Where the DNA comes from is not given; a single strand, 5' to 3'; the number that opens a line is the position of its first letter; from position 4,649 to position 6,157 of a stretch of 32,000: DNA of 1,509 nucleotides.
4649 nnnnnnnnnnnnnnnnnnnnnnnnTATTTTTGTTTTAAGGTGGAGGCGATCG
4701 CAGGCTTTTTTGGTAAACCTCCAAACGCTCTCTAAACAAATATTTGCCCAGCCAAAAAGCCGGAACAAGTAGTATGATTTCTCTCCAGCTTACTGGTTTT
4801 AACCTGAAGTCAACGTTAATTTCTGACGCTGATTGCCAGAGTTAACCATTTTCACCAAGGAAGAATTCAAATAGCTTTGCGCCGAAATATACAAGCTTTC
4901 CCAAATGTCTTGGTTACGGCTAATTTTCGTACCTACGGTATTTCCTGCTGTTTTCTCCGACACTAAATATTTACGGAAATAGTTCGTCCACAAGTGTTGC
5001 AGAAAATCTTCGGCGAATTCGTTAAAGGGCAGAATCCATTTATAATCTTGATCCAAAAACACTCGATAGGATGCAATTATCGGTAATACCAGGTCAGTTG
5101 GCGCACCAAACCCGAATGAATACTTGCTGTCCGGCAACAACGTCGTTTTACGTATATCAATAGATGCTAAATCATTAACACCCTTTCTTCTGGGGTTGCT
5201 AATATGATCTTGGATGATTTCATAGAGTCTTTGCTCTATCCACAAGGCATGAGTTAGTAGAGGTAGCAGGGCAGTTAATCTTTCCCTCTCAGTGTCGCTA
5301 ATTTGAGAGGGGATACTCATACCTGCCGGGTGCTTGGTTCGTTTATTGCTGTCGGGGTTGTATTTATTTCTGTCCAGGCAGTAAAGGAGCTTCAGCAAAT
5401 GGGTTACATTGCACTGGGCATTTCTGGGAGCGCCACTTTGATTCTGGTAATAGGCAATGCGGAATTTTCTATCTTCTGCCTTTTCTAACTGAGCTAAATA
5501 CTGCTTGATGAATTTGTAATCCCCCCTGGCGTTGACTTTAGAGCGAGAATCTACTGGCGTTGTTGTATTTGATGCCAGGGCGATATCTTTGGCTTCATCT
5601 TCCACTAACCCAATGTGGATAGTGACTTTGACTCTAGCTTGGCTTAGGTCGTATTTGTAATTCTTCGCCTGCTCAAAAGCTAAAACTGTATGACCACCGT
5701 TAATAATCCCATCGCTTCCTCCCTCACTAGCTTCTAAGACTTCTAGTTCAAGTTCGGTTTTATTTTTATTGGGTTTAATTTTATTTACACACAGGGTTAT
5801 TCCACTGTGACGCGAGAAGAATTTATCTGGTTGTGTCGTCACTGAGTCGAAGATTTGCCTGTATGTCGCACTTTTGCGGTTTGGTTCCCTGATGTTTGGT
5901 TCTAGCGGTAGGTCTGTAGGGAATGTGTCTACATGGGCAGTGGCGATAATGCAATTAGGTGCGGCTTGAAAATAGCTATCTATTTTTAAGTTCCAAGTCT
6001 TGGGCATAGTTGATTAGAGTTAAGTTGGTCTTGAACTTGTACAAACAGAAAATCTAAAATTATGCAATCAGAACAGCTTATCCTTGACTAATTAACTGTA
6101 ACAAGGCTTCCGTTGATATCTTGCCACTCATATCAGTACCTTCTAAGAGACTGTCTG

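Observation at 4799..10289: SNF2 ATPase with a 900-aa unknown N-terminus paired with an AIPR-like protein: candidate two-gene defence module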

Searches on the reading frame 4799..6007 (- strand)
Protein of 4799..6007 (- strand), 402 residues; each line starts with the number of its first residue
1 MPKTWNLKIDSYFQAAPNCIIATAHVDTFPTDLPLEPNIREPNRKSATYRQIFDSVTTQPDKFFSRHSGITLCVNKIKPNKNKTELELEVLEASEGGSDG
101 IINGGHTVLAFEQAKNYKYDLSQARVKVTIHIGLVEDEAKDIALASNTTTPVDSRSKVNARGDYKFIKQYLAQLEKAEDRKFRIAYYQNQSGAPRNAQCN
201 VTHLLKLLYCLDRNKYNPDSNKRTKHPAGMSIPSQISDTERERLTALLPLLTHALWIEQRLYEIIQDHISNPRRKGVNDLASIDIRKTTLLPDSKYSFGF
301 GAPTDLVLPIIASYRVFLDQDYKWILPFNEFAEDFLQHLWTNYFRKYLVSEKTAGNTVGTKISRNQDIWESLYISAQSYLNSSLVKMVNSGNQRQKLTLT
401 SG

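Call 5: search_protein_families(library=pfam, proteins=[window:4799-6007:-], max_evalue=0.1)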
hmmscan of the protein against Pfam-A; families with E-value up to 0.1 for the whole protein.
window:4799-6007:- (402 aa): 1 family
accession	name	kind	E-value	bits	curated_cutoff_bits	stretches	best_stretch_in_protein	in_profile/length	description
PF10592.14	AIPR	-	8.6e-48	164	25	1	35-354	1-304/308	AIPR protein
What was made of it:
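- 4799..6007 (-): Intact 402-aa protein made of the AIPR domain only (ParB/DndB/DUF262-type fold, no HEPN). PF10592 E 8.6e-48 over residues 35-354 (call 5).
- On AIPR (PF10592): 164 bits against a cut-off of 25, covering residues 35-354 and profile positions 1-304 of 308 (call 5).
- AIPR lacks the ParB HTH and dimerisation domains; Pfam reports only PF10592 (call 5).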

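Call 6: search_protein_families(library=padloc, proteins=[window:4799-6007:-], max_evalue=0.1)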
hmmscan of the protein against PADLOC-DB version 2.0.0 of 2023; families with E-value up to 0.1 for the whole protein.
window:4799-6007:- (402 aa): 0 families
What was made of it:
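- On MZA (MzaE): No PADLOC hit (call 6).
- Closest known: MZA system. Different: AIPR has no PADLOC hit at all (call 6).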

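Call 7: search_protein_families(library=ncbifam, proteins=[window:4799-6007:-], max_evalue=0.1)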
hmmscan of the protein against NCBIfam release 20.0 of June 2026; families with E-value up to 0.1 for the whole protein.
window:4799-6007:- (402 aa): 2 families
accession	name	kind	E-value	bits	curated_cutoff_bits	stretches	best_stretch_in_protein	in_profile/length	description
NF041935.1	MzaE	equivalog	0.00066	18.3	1050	1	37-176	246-383/593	MZA anti-phage system associated AIPR family protein MzaE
TIGR01768.1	GGGP-family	subfamily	0.0065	16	113.25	1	74-133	3-63/224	geranylgeranylglyceryl phosphate synthase family protein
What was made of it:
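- On MZA (MzaE): 18.3 bits against a cut-off of 1050 (call 7).
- Closest known: MZA system. Different: MzaE scores 18.3 bits against a cut-off of 1050 (call 7).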

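Call 11: find_homologous_proteins(query=window:4799-6007:-)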
Query window:4799-6007:- (402 aa): 181 proteins with E <= 0.001 among 3170 candidates; the best 120 are listed.
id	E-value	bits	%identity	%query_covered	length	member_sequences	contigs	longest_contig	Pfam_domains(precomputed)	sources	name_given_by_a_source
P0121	6.3e-271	916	100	100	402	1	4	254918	PF10592.15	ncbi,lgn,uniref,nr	ncbi:AIPR family protein [Nostoc punctiforme]|uniref:Abortive phage infection protein C-terminal dom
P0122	1.7e-263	892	96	100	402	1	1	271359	PF10592.15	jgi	jgi:hypothetical protein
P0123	7.3e-263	889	96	100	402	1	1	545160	PF10592.15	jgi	jgi:hypothetical protein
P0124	2.0e-262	888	96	100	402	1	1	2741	PF10592.15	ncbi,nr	ncbi:MAG: AIPR family protein [Tolypothrix sp. T3-bin4]|nr:AIPR family protein [Tolypothrix sp. T3-b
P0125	3.5e-262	887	96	100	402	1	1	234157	PF10592.15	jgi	jgi:hypothetical protein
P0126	1.0e-260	882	96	100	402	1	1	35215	PF10592.15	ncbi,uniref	ncbi:AIPR family protein [Nostoc sp.]|uniref:AIPR family protein n=1 Tax=Nostoc sp. TaxID=1180 RepID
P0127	1.2e-260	882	96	100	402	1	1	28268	PF10592.15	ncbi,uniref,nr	ncbi:MAG TPA: AIPR family protein [Nostoc sp.]|uniref:AIPR family protein n=1 Tax=Nostoc sp. TaxID=1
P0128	1.3e-260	882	95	100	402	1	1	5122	PF10592.15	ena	-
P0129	1.6e-260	882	96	100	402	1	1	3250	PF10592.15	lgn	-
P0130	2.9e-260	881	96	100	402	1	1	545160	PF10592.15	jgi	jgi:hypothetical protein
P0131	6.6e-260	880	96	100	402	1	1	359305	PF10592.15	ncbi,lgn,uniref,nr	ncbi:MAG: AIPR family protein [Nostoc sp. CmiVER01]|uniref:AIPR family protein n=1 Tax=Nostoc sp. Cm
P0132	3.5e-258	874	95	100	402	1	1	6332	PF10592.15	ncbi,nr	ncbi:AIPR family protein [Nostoc sp. HG1]|nr:AIPR family protein [Nostoc sp. HG1]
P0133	1.0e-255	866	94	100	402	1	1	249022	PF10592.15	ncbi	ncbi:AIPR family protein [Nostoc sp. UIC 10890]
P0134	3.5e-255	864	94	100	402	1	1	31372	PF10592.15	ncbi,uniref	ncbi:MAG: AIPR family protein [Nostoc sp.]|uniref:AIPR family protein n=1 Tax=Nostoc sp. TaxID=1180 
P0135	6.2e-254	860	93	100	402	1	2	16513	PF10592.15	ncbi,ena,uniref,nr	ncbi:AIPR family protein [Nostoc sp. NMS8]|uniref:AIPR family protein n=1 Tax=Nostoc sp. NMS8 TaxID=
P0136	1.8e-253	858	93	100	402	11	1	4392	PF10592.15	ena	-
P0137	4.8e-253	857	93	100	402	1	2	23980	PF10592.15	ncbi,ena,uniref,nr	ncbi:AIPR family protein [Nostoc sp. NMS8]|uniref:AIPR family protein n=1 Tax=Nostoc sp. NMS8 TaxID=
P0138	1.1e-252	856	93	100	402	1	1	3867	PF10592.15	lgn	-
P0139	4.6e-244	828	90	98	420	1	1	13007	PF10592.15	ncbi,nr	ncbi:MAG TPA: AIPR family protein [Nodularia sp. (in: cyanobacteria)]|nr:AIPR family protein [Nodula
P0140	5.0e-244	827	91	98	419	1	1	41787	PF10592.15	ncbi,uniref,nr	ncbi:AIPR family protein [Nostoc sp. CHAB 5784]|uniref:AIPR family protein n=1 Tax=Nostoc mirabile T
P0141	7.6e-244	827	90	100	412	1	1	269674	PF10592.15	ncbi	ncbi:AIPR family protein [Nostoc sp. UIC 10890]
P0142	1.1e-243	826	90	98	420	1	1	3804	PF10592.15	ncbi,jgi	jgi:hypothetical protein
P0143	1.4e-243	826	89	100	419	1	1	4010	PF10592.15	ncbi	-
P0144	1.4e-243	826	90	98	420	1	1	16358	PF10592.15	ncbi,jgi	jgi:hypothetical protein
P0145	1.7e-243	826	90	98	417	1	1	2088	PF10592.15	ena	-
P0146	4.8e-243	824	89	100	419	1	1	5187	PF10592.15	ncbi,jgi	jgi:hypothetical protein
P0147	6.9e-243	824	90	98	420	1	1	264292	PF10592.15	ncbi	ncbi:AIPR family protein [Nostoc sp. UIC 10890]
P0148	7.5e-243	824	90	98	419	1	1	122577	PF10592.15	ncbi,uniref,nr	ncbi:AIPR family protein [Nostoc sp. XA010]|uniref:AIPR family protein n=1 Tax=Nostoc sp. XA010 TaxI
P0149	8.7e-243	823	89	100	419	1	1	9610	PF10592.15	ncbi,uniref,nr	ncbi:AIPR family protein [Nostoc flagelliforme FACHB-838]|uniref:AIPR family protein n=1 Tax=Nostoc 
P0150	9.1e-243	823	90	100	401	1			PF10592.15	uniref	uniref:AIPR family protein n=1 Tax=Desmonostoc muscorum LEGE 12446 TaxID=1828758 RepID=A0A8J6ZW84_DE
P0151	1.3e-242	823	90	98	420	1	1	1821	PF10592.15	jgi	jgi:hypothetical protein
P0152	1.6e-242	822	90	98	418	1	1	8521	PF10592.15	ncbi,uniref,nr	ncbi:AIPR family protein [Nostoc sp. FACHB-888]|uniref:AIPR family protein n=1 Tax=Nostoc sp. FACHB-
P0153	2.3e-242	822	89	100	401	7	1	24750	PF10592.15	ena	-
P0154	3.7e-242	821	90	98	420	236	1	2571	PF10592.15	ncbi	ncbi:MAG: AIPR family protein [Nostoc sp.]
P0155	6.0e-242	821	89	100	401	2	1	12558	PF10592.15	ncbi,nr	ncbi:AIPR family protein [Nostoc sp. FACHB-973]|nr:AIPR family protein [Nostoc sp. FACHB-973]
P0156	7.3e-242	820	89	98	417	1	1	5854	PF10592.15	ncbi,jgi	jgi:hypothetical protein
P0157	1.3e-241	819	90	99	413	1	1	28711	PF10592.15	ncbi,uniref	ncbi:MAG: AIPR family protein [Nostoc sp.]|uniref:AIPR family protein n=1 Tax=Nostoc sp. TaxID=1180 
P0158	1.7e-241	819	89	98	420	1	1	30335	PF10592.15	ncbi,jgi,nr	ncbi:MAG: AIPR family protein [Nostoc desertorum CM1-VF14]|jgi:hypothetical protein|nr:AIPR family p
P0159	1.9e-241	819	89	100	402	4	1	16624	PF10592.15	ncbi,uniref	ncbi:AIPR family protein [Nostoc sp.]|uniref:AIPR family protein n=1 Tax=Nostoc sp. TaxID=1180 RepID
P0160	2.0e-240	816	89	98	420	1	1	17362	PF10592.15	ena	-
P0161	3.7e-240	815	90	98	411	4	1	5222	PF10592.15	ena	-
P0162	4.7e-240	814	89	100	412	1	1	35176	PF10592.15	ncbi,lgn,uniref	ncbi:AIPR family protein [Nostoc sp.]|uniref:AIPR family protein n=1 Tax=Nostoc sp. TaxID=1180 RepID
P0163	7.4e-240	814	89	98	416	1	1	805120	PF10592.15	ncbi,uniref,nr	ncbi:Abortive bacteriophage infection, resistance (plasmid) [Nostoc flagelliforme CCNUN1]|uniref:Abo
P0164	1.3e-239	813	88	100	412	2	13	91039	PF10592.15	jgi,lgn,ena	jgi:hypothetical protein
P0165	3.5e-239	811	88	100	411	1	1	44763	PF10592.15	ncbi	ncbi:AIPR family protein [Nostoc sp.]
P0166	3.6e-239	811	89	98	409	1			PF10592.15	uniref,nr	uniref:Abortive phage infection protein C-terminal domain-containing protein n=1 Tax=Nostoc flagelli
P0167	4.7e-239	811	88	100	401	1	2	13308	PF10592.15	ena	-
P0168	6.2e-239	811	89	98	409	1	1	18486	PF10592.15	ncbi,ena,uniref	ncbi:AIPR family protein [uncultured Nostoc sp.]|uniref:AIPR family protein n=1 Tax=uncultured Nosto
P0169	8.7e-239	810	89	98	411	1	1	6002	PF10592.15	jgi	jgi:hypothetical protein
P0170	9.1e-239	810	89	98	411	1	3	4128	PF10592.15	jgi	jgi:hypothetical protein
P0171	1.1e-238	810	88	100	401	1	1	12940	PF10592.15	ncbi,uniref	ncbi:MAG: AIPR family protein [Nostoc sp.]|uniref:AIPR family protein n=1 Tax=Nostoc sp. TaxID=1180 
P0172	1.2e-238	810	89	98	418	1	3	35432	PF10592.15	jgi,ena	-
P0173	1.3e-238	810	88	100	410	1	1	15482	PF10592.15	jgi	jgi:hypothetical protein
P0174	1.6e-238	809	87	100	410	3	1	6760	PF10592.15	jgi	jgi:AIPR protein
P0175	1.8e-238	809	88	100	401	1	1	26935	PF10592.15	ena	-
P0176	2.1e-238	809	88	100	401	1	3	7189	PF10592.15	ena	-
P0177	2.8e-238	808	88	100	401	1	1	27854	PF10592.15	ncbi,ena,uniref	ncbi:AIPR family protein [uncultured Nostoc sp.]|uniref:AIPR family protein n=1 Tax=uncultured Nosto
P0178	5.3e-238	808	87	100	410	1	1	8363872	PF10592.15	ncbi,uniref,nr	ncbi:Abortive bacteriophage infection, resistance [Nostoc flagelliforme CCNUN1]|uniref:Abortive bact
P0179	5.7e-238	807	88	100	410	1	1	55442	PF10592.15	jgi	jgi:hypothetical protein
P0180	7.4e-238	807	89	98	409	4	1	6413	PF10592.15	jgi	jgi:hypothetical protein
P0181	9.5e-238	807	88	100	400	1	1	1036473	PF10592.15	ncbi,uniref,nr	ncbi:AIPR family protein (plasmid) [Nostoc sp. UHCC 0926]|uniref:AIPR family protein n=1 Tax=Nostoc 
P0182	1.1e-237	807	87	100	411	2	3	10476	PF10592.15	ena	-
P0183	1.4e-237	806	87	100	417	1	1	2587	PF10592.15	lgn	-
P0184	1.9e-237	806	88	100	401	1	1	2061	PF10592.15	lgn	-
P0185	2.1e-237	806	90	96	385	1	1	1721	PF10592.15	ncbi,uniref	ncbi:AIPR family protein, partial [Nostoc sp. FACHB-888]|uniref:AIPR family protein n=1 Tax=Nostoc s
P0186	2.4e-237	805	88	100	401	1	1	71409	PF10592.15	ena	-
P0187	3.1e-237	805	88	100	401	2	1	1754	PF10592.15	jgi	jgi:hypothetical protein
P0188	3.4e-237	805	87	100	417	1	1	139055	PF10592.15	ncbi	ncbi:AIPR family protein [Nostoc sp.]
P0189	4.2e-237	805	89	98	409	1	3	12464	PF10592.15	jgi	jgi:hypothetical protein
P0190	5.3e-237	804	88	99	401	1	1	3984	PF10592.15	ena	-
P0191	7.5e-237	804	88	98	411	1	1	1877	PF10592.15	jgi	jgi:hypothetical protein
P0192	1.0e-236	803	88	100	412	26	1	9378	PF10592.15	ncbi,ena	-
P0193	1.1e-236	803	87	100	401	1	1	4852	PF10592.15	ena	-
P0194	1.1e-236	803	88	100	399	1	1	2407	PF10592.15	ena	-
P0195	1.2e-236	803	87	100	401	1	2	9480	PF10592.15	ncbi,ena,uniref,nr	ncbi:AIPR family protein [uncultured Nostoc sp.]|uniref:AIPR family protein n=1 Tax=uncultured Nosto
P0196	1.3e-236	803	87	100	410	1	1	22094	PF10592.15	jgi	jgi:hypothetical protein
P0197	1.3e-236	803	87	100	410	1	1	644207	PF10592.15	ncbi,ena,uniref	ncbi:AIPR family protein [Nostoc sp.]|uniref:AIPR family protein n=1 Tax=Nostoc sp. TaxID=1180 RepID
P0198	1.6e-236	803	89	98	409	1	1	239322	PF10592.15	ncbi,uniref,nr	ncbi:Abortive bacteriophage infection, resistance (plasmid) [Nostoc flagelliforme CCNUN1]|uniref:Abo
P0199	2.0e-236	802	88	100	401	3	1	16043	PF10592.15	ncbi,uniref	ncbi:MAG: AIPR family protein [Nostoc sp.]|uniref:AIPR family protein n=1 Tax=Nostoc sp. TaxID=1180 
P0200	3.1e-236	802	88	99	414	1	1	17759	PF10592.15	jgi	jgi:hypothetical protein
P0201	6.8e-236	801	88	98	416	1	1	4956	PF10592.15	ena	-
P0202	9.4e-236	800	86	100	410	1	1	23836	PF10592.15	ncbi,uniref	ncbi:MAG: AIPR family protein [Nostoc sp.]|uniref:AIPR family protein n=1 Tax=Nostoc sp. TaxID=1180 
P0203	1.0e-234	797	87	100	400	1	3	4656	PF10592.15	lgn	-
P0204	1.4e-234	796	87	98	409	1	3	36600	PF10592.15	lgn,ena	-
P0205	2.5e-234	795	86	100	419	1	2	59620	PF10592.15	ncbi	ncbi:AIPR family protein [Nostoc sp.]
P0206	3.1e-234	795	88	98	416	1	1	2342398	PF10592.15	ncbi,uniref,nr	ncbi:AIPR family protein [Nostoc sphaeroides]|uniref:Abortive phage infection protein n=1 Tax=Nostoc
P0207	8.2e-233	790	88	98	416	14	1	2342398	PF10592.15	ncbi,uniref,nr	ncbi:AIPR family protein [Nostoc sphaeroides]|uniref:Abortive phage infection protein n=1 Tax=Nostoc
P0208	1.6e-230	783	85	100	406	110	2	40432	PF10592.15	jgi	jgi:AIPR protein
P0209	7.4e-230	781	86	98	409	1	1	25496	PF10592.15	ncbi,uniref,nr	ncbi:AIPR family protein [Nostoc sp. CHAB 5784]|uniref:AIPR family protein n=1 Tax=Nostoc mirabile T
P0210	1.1e-228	777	86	98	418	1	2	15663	PF10592.15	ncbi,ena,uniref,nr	ncbi:MAG: AIPR family protein [Nostoc sp. NMS7]|uniref:AIPR family protein n=1 Tax=Nostoc sp. NMS7 T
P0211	1.1e-228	777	86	98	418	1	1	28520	PF10592.15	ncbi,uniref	ncbi:MAG: AIPR family protein [Nostoc sp.]|uniref:AIPR family protein n=1 Tax=Nostoc sp. TaxID=1180 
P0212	5.3e-228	775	83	100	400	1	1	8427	PF10592.15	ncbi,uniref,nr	ncbi:AIPR family protein [aff. Roholtiella sp. LEGE 12411]|uniref:AIPR family protein n=1 Tax=aff. R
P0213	7.9e-228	774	85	100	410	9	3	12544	PF10592.15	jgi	jgi:AIPR protein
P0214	1.6e-227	773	83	100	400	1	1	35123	PF10592.15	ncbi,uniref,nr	ncbi:AIPR family protein [Komarekiella sp. 'clone 1']|uniref:AIPR family protein n=1 Tax=Komarekiell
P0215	5.6e-227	771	85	98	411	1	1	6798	PF10592.15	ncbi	ncbi:MAG: AIPR family protein [Nostoc sp.]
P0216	5.7e-227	771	82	100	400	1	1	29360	PF10592.15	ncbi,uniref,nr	ncbi:AIPR family protein [aff. Roholtiella sp. LEGE 12411]|uniref:AIPR family protein n=1 Tax=aff. R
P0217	1.2e-226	770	83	100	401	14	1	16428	PF10592.15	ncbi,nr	ncbi:AIPR family protein [Nostocales cyanobacterium LEGE 11386]|nr:AIPR family protein [Nostocales c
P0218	1.9e-226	769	83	100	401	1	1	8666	PF10592.15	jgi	jgi:AIPR protein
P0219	2.7e-226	769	83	100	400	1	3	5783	PF10592.15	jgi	jgi:hypothetical protein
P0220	2.8e-225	766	88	95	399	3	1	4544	PF10592.15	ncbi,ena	-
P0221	7.8e-224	761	82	97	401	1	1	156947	PF10592.15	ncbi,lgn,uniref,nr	ncbi:AIPR family protein [Nodularia sp. NIES-3585]|uniref:AIPR family protein n=1 Tax=Nodularia sp. 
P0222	8.0e-224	761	81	99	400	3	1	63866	PF10592.15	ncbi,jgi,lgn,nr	ncbi:MAG: AIPR family protein [Komarekiella atlantica HA4396-MV6]|jgi:hypothetical protein|nr:AIPR f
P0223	6.1e-223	758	81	100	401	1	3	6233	PF10592.15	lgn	-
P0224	6.1e-222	755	83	97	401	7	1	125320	PF10592.15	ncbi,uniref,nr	ncbi:AIPR family protein [Nodularia sp. LEGE 04288]|uniref:AIPR family protein n=1 Tax=Nodularia sp.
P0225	4.2e-221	752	80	100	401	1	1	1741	PF10592.15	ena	-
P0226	9.6e-219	744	80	100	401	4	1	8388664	PF10592.15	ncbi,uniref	ncbi:AIPR family protein [Nostoc sp. UHCC 0302]|uniref:AIPR family protein n=1 Tax=Nostoc sp. UHCC 0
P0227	6.1e-216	735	80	100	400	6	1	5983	PF10592.15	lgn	-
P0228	2.3e-215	733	80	100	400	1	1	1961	PF10592.15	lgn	-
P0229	2.7e-215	733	80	100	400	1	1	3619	PF10592.15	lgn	-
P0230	3.4e-215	732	77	100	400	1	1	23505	PF10592.15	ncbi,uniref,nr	ncbi:abortive phage infection protein [Nostoc minutum NIES-26]|uniref:Abortive phage infection prote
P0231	5.3e-214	729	79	100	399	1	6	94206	PF10592.15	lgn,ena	-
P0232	1.3e-212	724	78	100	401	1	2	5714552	PF10592.15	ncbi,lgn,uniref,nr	ncbi:AIPR family protein [Anabaena sp. PCC 7108]|uniref:AIPR family protein n=1 Tax=Anabaena sp. PCC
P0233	3.0e-212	723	77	100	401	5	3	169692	PF10592.15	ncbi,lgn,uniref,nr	ncbi:AIPR family protein [Trichormus sp. NMC-1]|uniref:AIPR family protein n=1 Tax=Trichormus sp. NM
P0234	5.0e-212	722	78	97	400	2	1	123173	PF10592.15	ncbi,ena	-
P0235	1.2e-211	721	76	100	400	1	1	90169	PF10592.15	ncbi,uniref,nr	ncbi:AIPR family protein [Anabaena sp. UHCC 0399]|uniref:AIPR family protein n=1 Tax=Anabaena sp. UH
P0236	2.8e-211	720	77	100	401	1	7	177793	PF10592.15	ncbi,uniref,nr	ncbi:AIPR family protein [Anabaena cylindrica FACHB-243]|uniref:Abortive phage infection protein n=1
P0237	1.5e-210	717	78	100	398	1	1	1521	PF10592.15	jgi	jgi:AIPR protein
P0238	2.0e-210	717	77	100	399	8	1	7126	PF10592.15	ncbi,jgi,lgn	jgi:hypothetical protein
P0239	3.7e-210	716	77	99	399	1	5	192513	PF10592.15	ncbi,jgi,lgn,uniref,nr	ncbi:AIPR family protein [Anabaena sp. WFMT]|jgi:hypothetical protein|uniref:AIPR family protein n=1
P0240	8.0e-210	715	75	100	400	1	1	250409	PF10592.15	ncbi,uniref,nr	ncbi:AIPR family protein [Halotia branconii]|uniref:AIPR family protein n=1 Tax=Halotia branconii CE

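Call 12: find_encoding_contigs(protein=P0121, flank=10000, max_places=6)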
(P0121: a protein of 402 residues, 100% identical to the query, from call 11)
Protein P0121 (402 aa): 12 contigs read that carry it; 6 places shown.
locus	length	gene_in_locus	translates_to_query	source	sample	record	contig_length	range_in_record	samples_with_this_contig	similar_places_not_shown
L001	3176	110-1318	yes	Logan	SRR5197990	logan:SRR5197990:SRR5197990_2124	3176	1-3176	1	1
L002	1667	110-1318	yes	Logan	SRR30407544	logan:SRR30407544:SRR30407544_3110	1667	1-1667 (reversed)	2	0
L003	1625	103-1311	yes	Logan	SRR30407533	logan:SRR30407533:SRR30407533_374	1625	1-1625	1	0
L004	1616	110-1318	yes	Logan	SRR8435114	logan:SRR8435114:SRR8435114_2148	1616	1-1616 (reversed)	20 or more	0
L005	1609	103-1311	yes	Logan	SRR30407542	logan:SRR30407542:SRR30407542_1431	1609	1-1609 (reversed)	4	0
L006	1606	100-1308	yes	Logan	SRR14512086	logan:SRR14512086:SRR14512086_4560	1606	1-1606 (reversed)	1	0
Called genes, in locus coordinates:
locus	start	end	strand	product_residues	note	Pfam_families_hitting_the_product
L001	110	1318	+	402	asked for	PF10592:AIPR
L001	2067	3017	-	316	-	PF00140:Sigma70_r1_2, PF04542:Sigma70_r2, PF04539:Sigma70_r3, PF08281:Sigma70_r4_2 (faint), PF04545:Sigma70_r4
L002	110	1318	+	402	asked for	PF10592:AIPR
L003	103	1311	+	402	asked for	PF10592:AIPR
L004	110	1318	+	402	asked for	PF10592:AIPR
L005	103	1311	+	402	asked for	PF10592:AIPR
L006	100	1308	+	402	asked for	PF10592:AIPR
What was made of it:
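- Tried and rejected: The source was instead inferred from the 100% identical AIPR protein of N. punctiforme, on a 254,918-bp contig (calls 11, 12).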

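Call 30: search_solved_structures(query=window:4799-6007:-, max_evalue=1, show_alignments=2)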
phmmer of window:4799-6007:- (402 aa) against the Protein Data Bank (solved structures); distinct sequences matched with E-value up to 1: 3.
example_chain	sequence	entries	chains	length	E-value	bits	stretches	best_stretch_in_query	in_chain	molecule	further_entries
4zyh_A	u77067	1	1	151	0.86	11.8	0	8-61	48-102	Methylated-DNA--protein-cysteine methyltransferase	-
4zyd_A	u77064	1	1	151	0.86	11.8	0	8-61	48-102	Methylated-DNA--protein-cysteine methyltransferase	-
4zyg_A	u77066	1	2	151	0.87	11.8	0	8-61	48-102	Methylated-DNA--protein-cysteine methyltransferase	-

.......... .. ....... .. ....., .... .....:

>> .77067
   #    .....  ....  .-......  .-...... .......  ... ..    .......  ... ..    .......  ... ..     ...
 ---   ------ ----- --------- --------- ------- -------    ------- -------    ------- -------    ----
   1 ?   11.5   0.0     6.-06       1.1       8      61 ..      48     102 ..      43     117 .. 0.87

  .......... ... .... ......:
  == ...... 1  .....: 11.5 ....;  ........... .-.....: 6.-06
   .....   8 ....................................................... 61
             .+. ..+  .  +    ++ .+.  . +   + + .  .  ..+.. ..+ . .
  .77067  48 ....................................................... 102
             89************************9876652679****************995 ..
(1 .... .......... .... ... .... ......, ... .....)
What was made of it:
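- Tried and rejected: A sequence search of PDB found nothing meaningful (call 30).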

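Call 39: search_protein_representatives(protein=window:4799-6007:-)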
Query: 402 residues. Proteins with E-value up to 0.001 (for the whole library): 360; up to 1e-10: 91; up to 1e-30: 17. The best 150 are listed.
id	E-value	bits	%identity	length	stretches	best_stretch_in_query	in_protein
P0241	1.4e-141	488.5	56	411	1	1-392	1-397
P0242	1.7e-104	366.4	47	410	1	1-384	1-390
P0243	1.8e-72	261.0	48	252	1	158-400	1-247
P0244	7.0e-70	252.5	37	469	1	14-380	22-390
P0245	1.2e-66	241.8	77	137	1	1-136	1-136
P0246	8.0e-66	239.1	36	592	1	21-377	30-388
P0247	2.9e-65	237.3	89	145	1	277-397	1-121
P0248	2.5e-62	227.6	41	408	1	23-381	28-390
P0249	2.2e-50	188.3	57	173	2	53-173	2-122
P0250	1.9e-47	178.6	57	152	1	256-401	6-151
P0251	1.3e-43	166.0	39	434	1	143-381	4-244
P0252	1.1e-39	153.0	30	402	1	25-379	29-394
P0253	1.3e-38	149.6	48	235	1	1-175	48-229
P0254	1.4e-38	149.4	88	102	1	318-395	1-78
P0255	6.7e-35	137.3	81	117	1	323-402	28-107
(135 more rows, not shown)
